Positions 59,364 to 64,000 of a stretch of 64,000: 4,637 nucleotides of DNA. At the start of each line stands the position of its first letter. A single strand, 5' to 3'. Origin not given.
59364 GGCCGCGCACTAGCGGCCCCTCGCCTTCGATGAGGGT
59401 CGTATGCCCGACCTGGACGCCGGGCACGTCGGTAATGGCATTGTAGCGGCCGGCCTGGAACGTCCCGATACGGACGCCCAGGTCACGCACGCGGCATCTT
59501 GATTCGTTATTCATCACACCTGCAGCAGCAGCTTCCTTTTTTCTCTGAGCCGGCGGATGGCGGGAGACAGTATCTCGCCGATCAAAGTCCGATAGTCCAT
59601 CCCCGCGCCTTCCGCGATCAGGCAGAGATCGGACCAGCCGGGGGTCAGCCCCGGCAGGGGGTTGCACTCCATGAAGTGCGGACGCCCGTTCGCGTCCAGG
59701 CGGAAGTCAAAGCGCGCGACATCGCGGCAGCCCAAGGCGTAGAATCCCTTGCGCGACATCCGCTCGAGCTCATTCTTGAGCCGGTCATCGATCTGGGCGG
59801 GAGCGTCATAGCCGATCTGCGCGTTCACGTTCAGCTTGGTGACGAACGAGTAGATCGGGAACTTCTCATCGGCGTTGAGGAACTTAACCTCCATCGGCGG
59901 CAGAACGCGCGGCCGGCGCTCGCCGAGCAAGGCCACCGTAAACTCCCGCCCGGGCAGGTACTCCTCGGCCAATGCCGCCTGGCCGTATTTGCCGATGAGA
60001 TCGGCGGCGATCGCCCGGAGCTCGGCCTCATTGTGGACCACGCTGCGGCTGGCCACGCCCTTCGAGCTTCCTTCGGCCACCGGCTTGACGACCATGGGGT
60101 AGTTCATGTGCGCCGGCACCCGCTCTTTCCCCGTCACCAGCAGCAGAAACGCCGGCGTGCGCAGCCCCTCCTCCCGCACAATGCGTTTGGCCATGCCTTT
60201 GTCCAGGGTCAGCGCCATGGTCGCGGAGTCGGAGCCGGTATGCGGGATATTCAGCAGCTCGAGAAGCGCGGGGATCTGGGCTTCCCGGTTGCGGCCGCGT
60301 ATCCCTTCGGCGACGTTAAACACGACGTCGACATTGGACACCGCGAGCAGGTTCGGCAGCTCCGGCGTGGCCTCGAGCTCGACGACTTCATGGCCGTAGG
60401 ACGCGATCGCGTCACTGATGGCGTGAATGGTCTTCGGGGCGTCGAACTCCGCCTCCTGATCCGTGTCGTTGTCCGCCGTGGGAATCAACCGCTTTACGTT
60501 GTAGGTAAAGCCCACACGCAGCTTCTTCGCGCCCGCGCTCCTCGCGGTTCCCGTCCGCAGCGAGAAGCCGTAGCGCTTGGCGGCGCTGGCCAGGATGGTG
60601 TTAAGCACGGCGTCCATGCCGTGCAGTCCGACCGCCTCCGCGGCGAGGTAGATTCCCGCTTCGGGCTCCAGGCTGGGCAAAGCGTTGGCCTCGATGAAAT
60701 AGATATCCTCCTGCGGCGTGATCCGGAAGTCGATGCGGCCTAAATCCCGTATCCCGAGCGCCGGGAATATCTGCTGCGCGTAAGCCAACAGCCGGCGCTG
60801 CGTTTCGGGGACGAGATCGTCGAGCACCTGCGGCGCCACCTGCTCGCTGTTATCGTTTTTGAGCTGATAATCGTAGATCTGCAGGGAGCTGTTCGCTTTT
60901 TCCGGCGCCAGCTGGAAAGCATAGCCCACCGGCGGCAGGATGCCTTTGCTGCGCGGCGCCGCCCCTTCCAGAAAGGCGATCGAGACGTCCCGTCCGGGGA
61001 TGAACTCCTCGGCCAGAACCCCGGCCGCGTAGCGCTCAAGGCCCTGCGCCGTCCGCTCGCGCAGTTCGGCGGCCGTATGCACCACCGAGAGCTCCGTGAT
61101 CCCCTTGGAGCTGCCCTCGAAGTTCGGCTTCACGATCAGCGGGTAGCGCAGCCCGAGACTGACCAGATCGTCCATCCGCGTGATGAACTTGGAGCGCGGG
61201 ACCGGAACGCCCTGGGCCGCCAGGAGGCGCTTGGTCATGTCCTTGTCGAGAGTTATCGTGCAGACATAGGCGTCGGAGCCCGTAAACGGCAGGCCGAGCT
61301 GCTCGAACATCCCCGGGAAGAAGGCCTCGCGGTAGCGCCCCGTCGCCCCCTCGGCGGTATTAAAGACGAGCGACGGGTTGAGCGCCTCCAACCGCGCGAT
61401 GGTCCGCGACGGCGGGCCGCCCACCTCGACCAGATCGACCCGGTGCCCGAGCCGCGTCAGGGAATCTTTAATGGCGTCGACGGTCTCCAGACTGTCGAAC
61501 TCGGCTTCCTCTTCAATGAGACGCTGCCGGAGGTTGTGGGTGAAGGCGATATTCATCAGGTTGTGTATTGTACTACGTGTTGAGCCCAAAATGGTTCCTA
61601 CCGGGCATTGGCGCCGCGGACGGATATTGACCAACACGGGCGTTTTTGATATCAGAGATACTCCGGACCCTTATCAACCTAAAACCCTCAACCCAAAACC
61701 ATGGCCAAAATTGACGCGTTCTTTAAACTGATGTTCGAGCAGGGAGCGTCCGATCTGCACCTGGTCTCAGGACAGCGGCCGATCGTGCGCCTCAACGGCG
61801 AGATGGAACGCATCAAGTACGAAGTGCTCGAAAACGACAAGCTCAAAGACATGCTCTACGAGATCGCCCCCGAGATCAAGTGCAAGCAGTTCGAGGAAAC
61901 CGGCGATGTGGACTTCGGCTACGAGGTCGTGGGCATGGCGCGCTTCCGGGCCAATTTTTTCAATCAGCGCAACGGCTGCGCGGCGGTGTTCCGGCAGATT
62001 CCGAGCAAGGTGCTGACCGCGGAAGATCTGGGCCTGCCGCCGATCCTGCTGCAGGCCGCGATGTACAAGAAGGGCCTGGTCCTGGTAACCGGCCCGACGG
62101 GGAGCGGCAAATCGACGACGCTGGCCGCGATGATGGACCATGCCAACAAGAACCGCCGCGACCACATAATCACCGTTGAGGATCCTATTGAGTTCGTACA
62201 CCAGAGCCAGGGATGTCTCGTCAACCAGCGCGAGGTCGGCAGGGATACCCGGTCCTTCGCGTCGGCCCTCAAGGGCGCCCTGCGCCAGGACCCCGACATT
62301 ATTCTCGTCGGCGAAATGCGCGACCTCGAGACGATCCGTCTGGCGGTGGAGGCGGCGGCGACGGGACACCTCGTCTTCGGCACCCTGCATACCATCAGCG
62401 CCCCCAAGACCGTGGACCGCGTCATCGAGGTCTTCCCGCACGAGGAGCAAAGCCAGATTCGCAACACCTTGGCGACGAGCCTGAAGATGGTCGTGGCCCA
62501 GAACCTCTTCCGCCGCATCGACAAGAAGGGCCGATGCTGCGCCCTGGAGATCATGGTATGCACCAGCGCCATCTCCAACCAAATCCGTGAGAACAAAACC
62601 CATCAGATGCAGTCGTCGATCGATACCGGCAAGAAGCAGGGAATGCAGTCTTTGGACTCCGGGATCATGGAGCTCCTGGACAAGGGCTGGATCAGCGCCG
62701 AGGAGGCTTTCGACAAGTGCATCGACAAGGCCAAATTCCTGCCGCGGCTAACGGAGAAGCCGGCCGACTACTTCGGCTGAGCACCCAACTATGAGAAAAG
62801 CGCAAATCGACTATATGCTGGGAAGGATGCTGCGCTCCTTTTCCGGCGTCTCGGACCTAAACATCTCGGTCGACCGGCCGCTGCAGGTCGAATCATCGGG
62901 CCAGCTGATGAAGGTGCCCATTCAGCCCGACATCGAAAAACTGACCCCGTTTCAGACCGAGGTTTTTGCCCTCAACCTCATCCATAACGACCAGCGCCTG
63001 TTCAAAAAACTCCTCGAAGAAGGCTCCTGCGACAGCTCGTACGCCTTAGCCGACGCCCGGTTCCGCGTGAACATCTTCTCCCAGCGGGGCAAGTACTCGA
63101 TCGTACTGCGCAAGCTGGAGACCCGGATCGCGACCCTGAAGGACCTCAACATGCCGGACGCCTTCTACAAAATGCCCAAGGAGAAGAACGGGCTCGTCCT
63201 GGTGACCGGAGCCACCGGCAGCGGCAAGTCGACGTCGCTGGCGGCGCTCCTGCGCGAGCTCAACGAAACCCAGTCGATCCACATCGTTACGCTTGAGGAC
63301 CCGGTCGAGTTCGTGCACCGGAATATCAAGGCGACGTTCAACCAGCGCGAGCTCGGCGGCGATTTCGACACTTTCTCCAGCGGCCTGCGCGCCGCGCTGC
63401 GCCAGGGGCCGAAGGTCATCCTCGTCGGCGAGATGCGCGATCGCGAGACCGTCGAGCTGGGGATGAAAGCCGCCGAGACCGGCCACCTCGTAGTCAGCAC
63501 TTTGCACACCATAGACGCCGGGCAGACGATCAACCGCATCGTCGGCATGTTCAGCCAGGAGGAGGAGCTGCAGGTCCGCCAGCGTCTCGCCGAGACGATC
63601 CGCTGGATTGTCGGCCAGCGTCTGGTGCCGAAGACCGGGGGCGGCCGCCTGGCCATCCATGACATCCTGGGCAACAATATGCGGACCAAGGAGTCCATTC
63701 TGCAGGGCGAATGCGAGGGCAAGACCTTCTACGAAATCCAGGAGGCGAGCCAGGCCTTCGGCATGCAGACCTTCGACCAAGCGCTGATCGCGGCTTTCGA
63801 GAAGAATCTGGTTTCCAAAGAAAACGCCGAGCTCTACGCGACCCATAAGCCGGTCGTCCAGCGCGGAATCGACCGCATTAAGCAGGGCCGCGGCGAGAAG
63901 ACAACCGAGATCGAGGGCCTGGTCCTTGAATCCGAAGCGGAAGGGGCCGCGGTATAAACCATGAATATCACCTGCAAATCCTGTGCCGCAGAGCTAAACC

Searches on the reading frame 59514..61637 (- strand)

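Call 32: search_protein_families(library=ncbifam, proteins=[window:59514-61637:-], max_evalue=0.01)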
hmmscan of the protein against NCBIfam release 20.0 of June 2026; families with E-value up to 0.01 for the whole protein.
window:59514-61637:- (707 aa): 56 families (the best 25 are shown)
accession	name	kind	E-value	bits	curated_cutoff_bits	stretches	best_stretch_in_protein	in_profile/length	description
NF002378.0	PRK01372.1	subfamily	4.9e-92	307.9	243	2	405-694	28-302/305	D-alanine--D-alanine ligase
TIGR01205.1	D_ala_D_alaTIGR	subfamily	3.6e-74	249.6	245.65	2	409-691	25-315/318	D-alanine--D-alanine ligase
NF011169.0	PRK14571.1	equivalog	1.2e-63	215.2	404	2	406-696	23-298/300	D-alanyl-alanine synthetase A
NF002528.0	PRK01966.1-4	subfamily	2.4e-62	210.9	262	2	417-699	81-364/366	D-alanine--D-alanine ligase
NF002527.0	PRK01966.1-3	equivalog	4.9e-54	183.7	310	2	435-666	76-302/332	D-alanine--D-alanine ligase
NF002525.0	PRK01966.1-1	equivalog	3.6e-53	180.8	457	2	432-703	95-360/364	D-alanine--D-alanine ligase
NF000091.3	D_ala_D_ser_VanG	exception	3e-50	171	495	2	431-691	89-341/344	D-alanine--D-serine ligase VanG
NF000206.1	D_ala_D_lac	equivalog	4.6e-49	167.3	550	2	433-693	88-340/342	D-alanine--(R)-lactate ligase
NF002526.0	PRK01966.1-2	equivalog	1.7e-43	148.9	449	2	433-703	91-357/362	D-alanine--D-alanine ligase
NF002529.0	PRK01966.1-5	equivalog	5.6e-43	147.2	472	2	437-694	87-337/348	D-alanine--D-alanine ligase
NF012217.1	D_ala_D_lac_VanA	exception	1.1e-41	143.2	775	2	433-690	88-337/343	D-alanine--(R)-lactate ligase VanA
NF012215.1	D_ala_D_lac_VanD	exception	2.5e-41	142.1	700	2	434-696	89-343/343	D-alanine--(R)-lactate ligase VanD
NF000207.3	D_ala_D_ser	equivalog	1.2e-39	136.4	520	2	435-691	89-337/342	D-alanine--D-serine ligase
NF000372.1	D_ala_D_lac_VanI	exception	1.4e-39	136.4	700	2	435-691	90-338/341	D-alanine--(R)-lactate ligase VanI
NF000144.1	D_ala_D_lac_VanF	exception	1.1e-37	129.9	750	2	433-692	88-339/343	D-alanine--(R)-lactate ligase VanF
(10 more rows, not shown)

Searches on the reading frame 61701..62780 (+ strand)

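Call 48: search_protein_families(library=pfam, proteins=[window:61701-62780:+], max_evalue=0.001)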
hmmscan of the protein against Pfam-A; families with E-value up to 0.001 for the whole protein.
window:61701-62780:+ (359 aa): 8 families
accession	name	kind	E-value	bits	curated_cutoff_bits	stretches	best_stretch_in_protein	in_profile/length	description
PF00437.27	T2SSE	-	7.1e-47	160.3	24.9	1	82-305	94-300/370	Type II/IV secretion system protein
PF13401.12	AAA_22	-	2.8e-05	24.9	27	1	123-162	4-42/130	AAA domain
PF13191.12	AAA_16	-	3.5e-05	24.8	32.6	1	121-157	21-54/167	AAA ATPase domain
PF04851.21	ResIII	-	6.7e-05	23.3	22.5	1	123-239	22-144/164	Type III restriction enzyme, res subunit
PF13555.12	AAA_29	-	0.00014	21.9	27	1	121-145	19-43/61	P-loop containing region of AAA domain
PF25199.1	nSTAND_NTPase5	-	0.0006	20.1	34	0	123-165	40-82/145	Novel STAND NTPase 5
PF10236.15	DAP3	-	0.00084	19.1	23.1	0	127-176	26-74/311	Mitochondrial ribosomal death-associated protein 3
PF13476.12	AAA_23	-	0.00093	20.3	27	0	123-144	18-39/201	AAA domain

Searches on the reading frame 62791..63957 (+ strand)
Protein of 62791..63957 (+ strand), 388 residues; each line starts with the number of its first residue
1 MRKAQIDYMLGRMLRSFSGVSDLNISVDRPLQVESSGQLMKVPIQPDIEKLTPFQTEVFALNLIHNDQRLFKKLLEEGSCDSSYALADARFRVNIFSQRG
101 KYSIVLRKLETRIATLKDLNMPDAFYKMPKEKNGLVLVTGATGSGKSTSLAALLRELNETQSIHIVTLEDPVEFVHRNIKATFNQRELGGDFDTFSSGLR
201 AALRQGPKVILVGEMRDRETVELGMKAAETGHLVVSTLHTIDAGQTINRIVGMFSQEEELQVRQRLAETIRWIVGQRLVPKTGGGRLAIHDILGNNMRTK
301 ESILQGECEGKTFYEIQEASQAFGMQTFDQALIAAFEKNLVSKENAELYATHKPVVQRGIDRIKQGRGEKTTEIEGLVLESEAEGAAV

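Call 48: search_protein_families(library=pfam, proteins=[window:62791-63957:+], max_evalue=0.001)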
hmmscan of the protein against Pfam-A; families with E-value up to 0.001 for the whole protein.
window:62791-63957:+ (388 aa): 9 families
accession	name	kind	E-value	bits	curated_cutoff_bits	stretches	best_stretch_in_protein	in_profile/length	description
PF00437.27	T2SSE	-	1.3e-45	156.1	24.9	1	88-282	91-281/370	Type II/IV secretion system protein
PF13401.12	AAA_22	-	4.9e-06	27.3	27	1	132-214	4-92/130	AAA domain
PF13191.12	AAA_16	-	1.3e-05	26.2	32.6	1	124-173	15-62/167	AAA ATPase domain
PF01935.23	DUF87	-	0.00019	22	23.2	1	137-168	27-58/220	Helicase HerA, central domain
PF25199.1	nSTAND_NTPase5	-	0.00021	21.6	34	1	127-175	35-83/145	Novel STAND NTPase 5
PF13173.12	AAA_14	-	0.00023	21.6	27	1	133-179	2-48/129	AAA domain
PF00005.33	ABC_tran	-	0.00044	21.3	25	0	133-184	11-66/137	ABC transporter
PF20720.3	nSTAND3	-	0.00046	20.4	27.2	1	131-174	15-57/155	Novel STAND NTPase 3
PF13555.12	AAA_29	-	0.00047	20.3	27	0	128-154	17-43/61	P-loop containing region of AAA domain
